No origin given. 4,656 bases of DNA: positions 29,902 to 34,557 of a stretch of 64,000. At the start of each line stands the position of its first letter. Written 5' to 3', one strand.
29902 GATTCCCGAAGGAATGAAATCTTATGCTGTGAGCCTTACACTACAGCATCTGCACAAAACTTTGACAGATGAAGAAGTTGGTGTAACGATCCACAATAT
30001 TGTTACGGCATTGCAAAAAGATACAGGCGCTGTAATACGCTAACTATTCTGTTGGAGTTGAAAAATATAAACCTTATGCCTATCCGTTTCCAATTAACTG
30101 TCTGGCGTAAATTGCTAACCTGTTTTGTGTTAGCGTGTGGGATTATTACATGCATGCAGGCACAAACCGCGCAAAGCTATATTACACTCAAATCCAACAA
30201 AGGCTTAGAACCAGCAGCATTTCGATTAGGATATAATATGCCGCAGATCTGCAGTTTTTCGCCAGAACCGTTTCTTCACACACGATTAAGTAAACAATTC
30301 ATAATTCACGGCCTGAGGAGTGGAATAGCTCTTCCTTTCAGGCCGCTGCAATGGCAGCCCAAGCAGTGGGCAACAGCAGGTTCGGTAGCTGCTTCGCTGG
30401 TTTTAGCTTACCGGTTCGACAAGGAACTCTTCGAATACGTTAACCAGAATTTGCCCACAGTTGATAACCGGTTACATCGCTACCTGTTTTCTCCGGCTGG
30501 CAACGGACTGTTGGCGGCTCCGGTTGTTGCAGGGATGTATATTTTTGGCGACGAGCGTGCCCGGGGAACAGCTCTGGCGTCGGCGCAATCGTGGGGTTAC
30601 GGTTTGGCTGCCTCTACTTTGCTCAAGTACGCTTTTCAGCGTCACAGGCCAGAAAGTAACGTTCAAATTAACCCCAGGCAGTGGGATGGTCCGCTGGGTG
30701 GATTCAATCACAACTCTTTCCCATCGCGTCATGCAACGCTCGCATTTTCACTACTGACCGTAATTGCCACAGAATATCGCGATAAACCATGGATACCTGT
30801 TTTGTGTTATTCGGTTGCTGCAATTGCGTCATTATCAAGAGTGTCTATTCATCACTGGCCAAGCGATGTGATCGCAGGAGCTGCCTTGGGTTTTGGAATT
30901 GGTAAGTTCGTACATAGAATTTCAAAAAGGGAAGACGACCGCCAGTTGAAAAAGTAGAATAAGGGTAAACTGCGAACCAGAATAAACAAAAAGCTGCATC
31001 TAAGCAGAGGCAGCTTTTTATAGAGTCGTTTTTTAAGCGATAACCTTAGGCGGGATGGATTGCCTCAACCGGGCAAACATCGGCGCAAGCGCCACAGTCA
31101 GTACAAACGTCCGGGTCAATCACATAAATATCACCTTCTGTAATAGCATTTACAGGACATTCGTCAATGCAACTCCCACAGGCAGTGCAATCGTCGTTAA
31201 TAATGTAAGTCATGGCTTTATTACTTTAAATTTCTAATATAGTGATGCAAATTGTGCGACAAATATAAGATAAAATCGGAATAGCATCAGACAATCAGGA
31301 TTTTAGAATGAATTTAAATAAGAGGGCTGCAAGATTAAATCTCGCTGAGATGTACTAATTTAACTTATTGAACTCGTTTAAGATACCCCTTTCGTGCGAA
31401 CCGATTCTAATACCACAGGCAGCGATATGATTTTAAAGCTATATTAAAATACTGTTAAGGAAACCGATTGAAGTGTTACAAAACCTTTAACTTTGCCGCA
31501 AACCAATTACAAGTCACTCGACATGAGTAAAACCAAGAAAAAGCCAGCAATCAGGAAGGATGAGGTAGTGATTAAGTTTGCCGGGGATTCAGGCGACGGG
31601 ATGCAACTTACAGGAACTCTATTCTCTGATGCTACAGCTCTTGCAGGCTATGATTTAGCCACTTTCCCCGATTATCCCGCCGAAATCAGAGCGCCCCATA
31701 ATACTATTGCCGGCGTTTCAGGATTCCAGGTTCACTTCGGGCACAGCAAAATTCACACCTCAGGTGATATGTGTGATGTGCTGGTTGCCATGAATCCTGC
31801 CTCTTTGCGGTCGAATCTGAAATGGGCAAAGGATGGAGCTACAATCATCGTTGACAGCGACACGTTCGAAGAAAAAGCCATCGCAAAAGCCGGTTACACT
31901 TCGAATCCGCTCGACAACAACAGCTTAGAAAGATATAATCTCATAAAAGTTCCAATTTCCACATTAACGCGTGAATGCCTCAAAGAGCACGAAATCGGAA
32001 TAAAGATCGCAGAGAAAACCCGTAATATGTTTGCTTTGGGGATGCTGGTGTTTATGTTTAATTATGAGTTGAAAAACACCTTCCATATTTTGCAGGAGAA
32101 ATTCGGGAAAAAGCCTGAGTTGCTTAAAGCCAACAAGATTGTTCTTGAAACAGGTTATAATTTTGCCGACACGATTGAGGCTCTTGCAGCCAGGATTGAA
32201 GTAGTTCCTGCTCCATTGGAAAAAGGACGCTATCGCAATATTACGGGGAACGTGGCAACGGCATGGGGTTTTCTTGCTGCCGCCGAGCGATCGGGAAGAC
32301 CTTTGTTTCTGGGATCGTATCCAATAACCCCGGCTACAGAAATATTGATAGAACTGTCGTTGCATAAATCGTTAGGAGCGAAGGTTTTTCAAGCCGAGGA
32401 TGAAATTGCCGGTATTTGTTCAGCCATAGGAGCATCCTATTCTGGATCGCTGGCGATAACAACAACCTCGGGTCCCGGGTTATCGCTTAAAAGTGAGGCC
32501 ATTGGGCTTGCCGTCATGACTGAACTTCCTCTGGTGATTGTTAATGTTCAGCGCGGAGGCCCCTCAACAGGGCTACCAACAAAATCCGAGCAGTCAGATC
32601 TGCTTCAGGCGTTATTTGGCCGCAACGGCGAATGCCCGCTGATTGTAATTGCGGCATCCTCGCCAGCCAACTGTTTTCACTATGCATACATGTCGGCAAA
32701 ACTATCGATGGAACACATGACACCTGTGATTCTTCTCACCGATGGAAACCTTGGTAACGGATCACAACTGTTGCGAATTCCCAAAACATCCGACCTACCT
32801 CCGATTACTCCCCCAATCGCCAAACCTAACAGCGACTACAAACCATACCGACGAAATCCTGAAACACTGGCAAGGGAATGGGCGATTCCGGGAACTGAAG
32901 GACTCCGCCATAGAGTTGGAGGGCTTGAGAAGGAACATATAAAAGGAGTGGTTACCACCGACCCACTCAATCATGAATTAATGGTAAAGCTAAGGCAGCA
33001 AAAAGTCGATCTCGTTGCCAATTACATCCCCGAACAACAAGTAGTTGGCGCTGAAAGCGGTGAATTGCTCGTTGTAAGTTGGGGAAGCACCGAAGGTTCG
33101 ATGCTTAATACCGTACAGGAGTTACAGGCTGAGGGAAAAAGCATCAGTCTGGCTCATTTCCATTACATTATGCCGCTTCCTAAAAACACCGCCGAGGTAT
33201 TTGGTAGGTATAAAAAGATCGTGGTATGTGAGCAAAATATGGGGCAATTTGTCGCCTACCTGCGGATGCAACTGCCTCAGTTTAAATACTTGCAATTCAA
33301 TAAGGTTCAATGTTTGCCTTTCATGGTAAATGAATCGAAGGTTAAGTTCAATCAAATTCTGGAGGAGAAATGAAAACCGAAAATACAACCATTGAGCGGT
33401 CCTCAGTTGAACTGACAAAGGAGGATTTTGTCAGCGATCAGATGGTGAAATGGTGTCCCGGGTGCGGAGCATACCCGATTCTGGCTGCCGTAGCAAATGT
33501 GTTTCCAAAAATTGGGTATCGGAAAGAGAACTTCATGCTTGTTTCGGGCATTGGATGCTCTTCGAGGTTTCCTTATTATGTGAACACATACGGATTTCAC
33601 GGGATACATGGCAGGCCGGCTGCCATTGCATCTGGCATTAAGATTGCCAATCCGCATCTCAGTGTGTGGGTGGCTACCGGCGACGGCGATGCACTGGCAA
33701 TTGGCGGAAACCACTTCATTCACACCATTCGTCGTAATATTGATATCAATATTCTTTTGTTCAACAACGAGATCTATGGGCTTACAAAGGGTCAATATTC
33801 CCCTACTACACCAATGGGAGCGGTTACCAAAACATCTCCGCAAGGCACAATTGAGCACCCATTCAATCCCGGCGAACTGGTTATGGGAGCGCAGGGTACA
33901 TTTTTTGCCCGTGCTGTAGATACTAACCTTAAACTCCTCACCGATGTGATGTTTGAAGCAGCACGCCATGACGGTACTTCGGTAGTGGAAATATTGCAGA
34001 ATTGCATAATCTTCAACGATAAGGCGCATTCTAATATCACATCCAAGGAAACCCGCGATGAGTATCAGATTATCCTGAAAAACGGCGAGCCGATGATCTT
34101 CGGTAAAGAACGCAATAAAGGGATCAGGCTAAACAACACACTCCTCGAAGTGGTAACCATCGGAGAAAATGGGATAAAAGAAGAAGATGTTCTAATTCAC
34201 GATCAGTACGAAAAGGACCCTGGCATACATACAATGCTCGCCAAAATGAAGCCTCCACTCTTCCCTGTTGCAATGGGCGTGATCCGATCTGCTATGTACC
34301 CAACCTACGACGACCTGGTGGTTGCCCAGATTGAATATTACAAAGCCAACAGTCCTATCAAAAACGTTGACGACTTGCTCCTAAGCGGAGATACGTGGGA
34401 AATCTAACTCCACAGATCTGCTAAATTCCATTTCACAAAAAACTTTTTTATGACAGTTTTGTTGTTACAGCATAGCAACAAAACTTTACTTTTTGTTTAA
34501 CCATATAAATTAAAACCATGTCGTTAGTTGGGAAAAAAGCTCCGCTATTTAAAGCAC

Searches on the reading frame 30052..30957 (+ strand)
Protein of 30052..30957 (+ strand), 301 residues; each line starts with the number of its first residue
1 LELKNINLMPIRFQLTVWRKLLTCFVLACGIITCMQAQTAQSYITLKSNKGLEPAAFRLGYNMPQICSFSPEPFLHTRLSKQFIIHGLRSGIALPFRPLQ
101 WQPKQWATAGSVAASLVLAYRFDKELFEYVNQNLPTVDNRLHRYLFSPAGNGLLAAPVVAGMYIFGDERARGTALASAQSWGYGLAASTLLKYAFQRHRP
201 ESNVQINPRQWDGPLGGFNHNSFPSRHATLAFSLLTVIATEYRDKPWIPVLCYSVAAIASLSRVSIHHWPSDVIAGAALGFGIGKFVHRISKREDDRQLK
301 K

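Call 88: search_protein_families(library=pfam, proteins=[window:30052-30957:+], max_evalue=0.0001)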
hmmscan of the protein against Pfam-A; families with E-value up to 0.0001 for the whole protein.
window:30052-30957:+ (301 aa): 2 families
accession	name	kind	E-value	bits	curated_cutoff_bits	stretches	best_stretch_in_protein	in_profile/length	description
PF01569.27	PAP2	-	5.7e-18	65.4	27.2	1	185-293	13-127/130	PAP2 superfamily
PF14378.12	PAP2_3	-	1.2e-05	25.7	27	1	221-283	125-187/190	PAP2 superfamily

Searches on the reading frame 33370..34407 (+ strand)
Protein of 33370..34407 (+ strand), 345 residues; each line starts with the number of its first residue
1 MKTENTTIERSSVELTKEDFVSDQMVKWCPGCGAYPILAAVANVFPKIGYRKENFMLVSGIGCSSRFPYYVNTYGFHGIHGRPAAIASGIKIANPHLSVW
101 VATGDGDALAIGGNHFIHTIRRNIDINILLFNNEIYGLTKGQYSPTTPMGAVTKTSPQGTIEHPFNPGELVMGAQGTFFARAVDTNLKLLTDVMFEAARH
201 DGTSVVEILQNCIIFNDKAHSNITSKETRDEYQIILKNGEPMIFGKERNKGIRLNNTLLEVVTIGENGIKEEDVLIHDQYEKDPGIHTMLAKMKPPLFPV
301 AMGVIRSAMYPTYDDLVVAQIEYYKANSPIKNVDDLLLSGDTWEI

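Call 88: search_protein_families(library=pfam, proteins=[window:33370-34407:+], max_evalue=0.0001)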
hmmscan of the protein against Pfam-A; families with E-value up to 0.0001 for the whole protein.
window:33370-34407:+ (345 aa): 1 family
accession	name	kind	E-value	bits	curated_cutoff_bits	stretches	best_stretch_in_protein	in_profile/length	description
PF02775.26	TPP_enzyme_C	-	2.8e-29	102.3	21.9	1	61-208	2-151/151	Thiamine pyrophosphate enzyme, C-terminal TPP binding domain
